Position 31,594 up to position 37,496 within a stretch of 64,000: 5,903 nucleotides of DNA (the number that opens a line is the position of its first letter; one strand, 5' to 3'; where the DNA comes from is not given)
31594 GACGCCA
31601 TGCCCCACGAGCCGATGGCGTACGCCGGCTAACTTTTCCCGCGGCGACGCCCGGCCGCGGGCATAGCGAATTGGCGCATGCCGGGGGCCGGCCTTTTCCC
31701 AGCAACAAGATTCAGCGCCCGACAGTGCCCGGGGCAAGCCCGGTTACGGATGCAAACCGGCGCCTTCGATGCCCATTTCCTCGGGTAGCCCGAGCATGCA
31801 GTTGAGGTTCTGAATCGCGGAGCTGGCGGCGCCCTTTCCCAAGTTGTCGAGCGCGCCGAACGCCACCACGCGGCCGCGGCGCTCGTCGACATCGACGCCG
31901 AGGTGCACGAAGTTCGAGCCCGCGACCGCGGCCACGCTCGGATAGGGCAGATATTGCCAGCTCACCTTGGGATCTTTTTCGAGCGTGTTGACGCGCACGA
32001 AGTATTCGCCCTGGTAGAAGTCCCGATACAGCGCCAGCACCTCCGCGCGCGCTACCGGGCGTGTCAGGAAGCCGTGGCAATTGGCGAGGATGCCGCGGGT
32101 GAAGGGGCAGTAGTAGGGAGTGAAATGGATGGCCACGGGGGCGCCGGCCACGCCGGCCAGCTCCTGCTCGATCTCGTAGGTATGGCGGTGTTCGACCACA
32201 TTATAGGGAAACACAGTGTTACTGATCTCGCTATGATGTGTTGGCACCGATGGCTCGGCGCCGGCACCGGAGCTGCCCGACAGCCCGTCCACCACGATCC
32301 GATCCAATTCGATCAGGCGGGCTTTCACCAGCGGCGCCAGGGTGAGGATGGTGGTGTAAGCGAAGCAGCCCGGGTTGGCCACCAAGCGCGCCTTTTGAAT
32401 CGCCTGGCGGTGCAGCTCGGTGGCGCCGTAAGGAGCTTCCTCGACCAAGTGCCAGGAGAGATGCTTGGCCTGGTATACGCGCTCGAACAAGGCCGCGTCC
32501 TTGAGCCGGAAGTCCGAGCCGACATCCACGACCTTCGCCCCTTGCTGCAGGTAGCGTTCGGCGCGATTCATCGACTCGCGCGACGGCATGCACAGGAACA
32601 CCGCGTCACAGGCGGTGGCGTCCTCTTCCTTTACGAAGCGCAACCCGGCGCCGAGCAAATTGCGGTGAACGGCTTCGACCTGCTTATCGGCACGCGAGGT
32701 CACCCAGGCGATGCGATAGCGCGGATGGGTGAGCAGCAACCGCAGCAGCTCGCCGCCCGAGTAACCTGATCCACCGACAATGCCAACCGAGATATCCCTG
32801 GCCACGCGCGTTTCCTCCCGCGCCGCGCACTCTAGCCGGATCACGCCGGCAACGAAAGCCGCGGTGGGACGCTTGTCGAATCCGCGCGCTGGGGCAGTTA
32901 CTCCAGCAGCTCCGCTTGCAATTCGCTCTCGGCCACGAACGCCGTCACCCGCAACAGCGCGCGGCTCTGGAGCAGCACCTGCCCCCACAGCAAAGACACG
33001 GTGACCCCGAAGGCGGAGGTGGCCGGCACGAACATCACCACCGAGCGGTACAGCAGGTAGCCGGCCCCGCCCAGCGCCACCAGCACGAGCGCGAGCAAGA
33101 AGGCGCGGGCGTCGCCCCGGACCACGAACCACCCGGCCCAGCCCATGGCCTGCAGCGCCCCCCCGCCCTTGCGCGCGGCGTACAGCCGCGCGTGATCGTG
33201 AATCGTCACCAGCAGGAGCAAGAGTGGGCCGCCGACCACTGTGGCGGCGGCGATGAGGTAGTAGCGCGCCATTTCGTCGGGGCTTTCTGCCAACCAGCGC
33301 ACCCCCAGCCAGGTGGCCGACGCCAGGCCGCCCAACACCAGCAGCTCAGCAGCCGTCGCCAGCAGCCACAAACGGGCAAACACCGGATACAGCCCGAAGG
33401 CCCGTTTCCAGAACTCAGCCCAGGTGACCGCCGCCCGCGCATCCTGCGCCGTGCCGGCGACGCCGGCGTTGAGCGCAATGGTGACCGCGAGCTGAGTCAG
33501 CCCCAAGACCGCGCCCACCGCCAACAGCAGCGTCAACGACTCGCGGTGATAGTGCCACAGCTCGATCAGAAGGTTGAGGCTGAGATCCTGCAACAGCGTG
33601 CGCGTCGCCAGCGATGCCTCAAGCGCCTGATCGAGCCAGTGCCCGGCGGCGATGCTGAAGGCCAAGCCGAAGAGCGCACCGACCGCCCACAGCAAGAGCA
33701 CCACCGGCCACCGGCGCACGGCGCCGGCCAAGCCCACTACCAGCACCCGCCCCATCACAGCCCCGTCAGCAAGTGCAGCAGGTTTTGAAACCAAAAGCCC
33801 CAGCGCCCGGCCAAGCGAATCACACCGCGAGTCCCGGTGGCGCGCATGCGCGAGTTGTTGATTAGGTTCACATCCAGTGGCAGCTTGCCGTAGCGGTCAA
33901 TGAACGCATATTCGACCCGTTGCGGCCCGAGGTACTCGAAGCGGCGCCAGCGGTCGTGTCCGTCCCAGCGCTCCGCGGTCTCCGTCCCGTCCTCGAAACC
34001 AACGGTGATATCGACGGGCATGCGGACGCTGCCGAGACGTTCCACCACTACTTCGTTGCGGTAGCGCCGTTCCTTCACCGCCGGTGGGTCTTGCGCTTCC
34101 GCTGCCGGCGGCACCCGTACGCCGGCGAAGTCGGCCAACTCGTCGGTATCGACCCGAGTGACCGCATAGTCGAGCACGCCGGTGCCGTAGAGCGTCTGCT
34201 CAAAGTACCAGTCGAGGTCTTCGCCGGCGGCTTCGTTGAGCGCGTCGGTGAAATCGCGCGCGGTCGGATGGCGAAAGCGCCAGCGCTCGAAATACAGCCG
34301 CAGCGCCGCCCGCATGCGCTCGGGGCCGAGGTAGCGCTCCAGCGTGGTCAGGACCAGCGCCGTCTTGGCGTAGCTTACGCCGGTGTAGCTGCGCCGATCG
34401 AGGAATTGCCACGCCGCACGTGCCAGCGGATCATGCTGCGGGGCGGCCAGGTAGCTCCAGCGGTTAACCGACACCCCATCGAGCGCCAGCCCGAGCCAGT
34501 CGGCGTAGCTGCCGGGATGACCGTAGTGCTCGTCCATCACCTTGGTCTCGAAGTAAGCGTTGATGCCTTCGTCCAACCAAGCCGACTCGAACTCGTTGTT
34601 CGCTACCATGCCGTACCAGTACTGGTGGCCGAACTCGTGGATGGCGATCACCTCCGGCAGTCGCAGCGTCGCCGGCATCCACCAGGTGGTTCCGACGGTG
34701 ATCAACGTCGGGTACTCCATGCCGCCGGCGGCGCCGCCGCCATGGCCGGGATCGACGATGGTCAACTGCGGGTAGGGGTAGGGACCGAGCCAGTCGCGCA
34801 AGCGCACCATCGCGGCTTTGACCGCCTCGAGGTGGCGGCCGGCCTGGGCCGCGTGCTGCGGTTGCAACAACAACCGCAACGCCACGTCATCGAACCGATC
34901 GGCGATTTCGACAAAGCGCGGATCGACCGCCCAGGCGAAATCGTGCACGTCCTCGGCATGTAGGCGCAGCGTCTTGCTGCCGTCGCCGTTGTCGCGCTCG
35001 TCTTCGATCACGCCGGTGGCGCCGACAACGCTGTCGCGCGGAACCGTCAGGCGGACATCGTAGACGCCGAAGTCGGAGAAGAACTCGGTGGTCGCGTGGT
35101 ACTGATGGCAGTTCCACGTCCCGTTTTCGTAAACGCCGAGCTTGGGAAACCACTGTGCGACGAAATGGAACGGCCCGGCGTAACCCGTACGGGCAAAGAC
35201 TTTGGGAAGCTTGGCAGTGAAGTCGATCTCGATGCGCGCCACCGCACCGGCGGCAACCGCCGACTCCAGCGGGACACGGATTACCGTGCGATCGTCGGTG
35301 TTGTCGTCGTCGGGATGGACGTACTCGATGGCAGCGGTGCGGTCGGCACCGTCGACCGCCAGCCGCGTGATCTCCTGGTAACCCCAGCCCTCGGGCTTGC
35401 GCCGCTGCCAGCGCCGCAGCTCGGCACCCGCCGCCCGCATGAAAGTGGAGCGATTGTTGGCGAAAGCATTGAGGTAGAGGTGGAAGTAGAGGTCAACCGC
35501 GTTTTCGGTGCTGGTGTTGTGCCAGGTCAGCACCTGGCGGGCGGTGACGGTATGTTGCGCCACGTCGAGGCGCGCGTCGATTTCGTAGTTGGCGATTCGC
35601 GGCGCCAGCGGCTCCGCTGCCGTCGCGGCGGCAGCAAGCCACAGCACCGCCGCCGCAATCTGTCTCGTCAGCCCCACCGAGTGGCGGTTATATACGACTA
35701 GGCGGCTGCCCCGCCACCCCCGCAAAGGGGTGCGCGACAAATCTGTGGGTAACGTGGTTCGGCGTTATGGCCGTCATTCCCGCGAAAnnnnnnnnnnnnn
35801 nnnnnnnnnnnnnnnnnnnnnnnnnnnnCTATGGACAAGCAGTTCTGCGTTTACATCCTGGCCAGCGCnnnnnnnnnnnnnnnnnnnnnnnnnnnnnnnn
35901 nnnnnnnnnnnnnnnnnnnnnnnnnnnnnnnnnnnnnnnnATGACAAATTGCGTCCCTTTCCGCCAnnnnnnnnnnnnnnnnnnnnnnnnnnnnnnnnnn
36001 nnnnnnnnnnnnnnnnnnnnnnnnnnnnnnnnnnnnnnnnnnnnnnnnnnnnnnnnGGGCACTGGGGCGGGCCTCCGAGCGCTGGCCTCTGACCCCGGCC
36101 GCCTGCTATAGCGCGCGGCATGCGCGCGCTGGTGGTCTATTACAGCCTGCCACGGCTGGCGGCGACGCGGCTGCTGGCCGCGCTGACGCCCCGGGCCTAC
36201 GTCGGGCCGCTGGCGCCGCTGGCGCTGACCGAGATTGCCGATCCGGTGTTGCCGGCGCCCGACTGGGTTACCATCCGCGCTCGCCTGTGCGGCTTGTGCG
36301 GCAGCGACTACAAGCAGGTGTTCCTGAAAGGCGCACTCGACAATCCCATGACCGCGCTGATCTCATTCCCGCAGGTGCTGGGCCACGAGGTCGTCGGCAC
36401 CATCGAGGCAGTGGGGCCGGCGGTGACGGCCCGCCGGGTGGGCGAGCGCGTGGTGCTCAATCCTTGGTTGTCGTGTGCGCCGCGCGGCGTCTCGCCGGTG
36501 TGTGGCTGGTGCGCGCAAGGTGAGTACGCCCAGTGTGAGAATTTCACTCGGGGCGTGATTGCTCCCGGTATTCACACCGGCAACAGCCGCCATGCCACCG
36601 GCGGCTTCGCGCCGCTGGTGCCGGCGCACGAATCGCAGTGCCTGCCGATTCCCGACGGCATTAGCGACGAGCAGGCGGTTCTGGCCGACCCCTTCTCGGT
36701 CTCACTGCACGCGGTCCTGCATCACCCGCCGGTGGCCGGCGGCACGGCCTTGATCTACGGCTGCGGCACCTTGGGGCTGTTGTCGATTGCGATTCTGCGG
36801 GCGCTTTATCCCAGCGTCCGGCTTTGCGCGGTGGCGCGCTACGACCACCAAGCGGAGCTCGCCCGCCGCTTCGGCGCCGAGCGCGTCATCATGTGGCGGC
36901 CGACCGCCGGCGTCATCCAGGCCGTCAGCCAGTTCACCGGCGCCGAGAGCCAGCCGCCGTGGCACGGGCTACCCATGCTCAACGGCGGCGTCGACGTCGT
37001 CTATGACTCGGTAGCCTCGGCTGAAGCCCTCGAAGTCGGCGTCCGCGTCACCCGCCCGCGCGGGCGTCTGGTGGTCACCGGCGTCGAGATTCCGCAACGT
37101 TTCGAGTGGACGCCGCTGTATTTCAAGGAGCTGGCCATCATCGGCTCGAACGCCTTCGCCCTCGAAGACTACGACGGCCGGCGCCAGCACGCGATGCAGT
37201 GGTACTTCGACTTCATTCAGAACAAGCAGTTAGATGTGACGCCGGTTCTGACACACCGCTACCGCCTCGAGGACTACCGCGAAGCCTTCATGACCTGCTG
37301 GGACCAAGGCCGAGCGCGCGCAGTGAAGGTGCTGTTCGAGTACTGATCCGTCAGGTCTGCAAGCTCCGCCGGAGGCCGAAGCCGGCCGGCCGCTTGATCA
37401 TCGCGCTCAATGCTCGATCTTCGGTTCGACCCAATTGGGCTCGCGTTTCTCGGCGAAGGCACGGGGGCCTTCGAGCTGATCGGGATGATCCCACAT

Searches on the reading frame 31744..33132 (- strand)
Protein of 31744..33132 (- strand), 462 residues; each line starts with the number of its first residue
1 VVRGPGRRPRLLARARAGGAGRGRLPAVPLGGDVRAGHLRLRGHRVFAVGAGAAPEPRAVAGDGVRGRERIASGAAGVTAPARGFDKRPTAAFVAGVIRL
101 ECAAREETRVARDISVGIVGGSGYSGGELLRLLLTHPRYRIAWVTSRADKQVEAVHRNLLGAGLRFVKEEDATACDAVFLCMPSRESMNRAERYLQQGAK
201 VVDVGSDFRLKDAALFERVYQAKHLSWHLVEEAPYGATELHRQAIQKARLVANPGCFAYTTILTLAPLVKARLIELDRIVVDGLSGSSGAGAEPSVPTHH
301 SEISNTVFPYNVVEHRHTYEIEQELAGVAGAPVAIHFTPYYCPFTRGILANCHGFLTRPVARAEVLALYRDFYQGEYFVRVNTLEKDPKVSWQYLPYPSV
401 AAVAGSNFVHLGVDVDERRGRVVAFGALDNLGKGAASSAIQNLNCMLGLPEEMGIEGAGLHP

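Call 21: search_protein_families(library=pfam, proteins=[window:31744-33132:-], max_evalue=0.001)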
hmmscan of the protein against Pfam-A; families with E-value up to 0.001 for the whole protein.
window:31744-33132:- (462 aa): 3 families
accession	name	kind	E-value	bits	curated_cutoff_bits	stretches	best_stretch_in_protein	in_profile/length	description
PF22698.1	Semialdhyde_dhC_1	-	9e-49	165.9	27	1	256-430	1-165/165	Semialdehyde dehydrogenase, dimerisation domain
PF01118.30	Semialdhyde_dh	-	2e-23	83.5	26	1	116-248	2-121/121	Semialdehyde dehydrogenase, NAD binding domain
PF02774.23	Semialdhyde_dhC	-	1.1e-20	75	26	1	265-431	1-182/184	Semialdehyde dehydrogenase, dimerisation domain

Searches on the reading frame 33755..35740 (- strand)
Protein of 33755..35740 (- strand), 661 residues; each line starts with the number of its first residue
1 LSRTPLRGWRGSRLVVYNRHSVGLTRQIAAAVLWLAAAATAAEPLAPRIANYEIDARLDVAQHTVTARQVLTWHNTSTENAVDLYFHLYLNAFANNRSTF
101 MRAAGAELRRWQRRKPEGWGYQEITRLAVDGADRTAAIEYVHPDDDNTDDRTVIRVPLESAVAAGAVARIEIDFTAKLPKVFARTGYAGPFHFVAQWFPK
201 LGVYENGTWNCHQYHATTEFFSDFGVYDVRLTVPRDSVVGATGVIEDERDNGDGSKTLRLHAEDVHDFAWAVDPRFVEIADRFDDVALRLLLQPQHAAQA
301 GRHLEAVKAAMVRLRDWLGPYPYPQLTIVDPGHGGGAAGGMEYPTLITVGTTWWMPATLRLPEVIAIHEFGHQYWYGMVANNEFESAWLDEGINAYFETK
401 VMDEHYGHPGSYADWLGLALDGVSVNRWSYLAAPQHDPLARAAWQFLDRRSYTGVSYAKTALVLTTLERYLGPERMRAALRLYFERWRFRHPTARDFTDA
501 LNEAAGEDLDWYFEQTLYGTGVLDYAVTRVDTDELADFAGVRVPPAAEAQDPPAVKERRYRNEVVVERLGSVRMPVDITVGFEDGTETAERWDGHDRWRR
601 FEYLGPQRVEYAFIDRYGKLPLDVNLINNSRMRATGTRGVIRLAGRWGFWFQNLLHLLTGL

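Call 21: search_protein_families(library=pfam, proteins=[window:33755-35740:-], max_evalue=0.001)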
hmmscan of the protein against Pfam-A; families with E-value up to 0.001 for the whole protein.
window:33755-35740:- (661 aa): 1 family
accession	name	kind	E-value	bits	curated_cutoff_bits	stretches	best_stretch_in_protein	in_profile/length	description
PF01433.26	Peptidase_M1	-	1.7e-18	67.5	27.7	1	319-514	19-216/218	Peptidase family M1 domain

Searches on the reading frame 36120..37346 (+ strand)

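Call 21: search_protein_families(library=pfam, proteins=[window:36120-37346:+], max_evalue=0.001)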
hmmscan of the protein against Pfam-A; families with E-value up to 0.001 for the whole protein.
window:36120-37346:+ (408 aa): 4 families
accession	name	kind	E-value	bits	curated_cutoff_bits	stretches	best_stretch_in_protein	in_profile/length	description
PF08240.17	ADH_N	-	1.4e-21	77.1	23.5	1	47-179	2-104/104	Alcohol dehydrogenase GroES-like domain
PF00107.32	ADH_zinc_N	-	3.7e-16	59.7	31.8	1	218-351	2-120/129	Zinc-binding dehydrogenase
PF13602.12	ADH_zinc_N_2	-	1.3e-07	33.1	27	1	288-392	21-122/134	Zinc-binding dehydrogenase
PF16912.11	Glu_dehyd_C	-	4.9e-07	29.9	34.9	1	207-392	31-200/211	Glucose dehydrogenase C-terminus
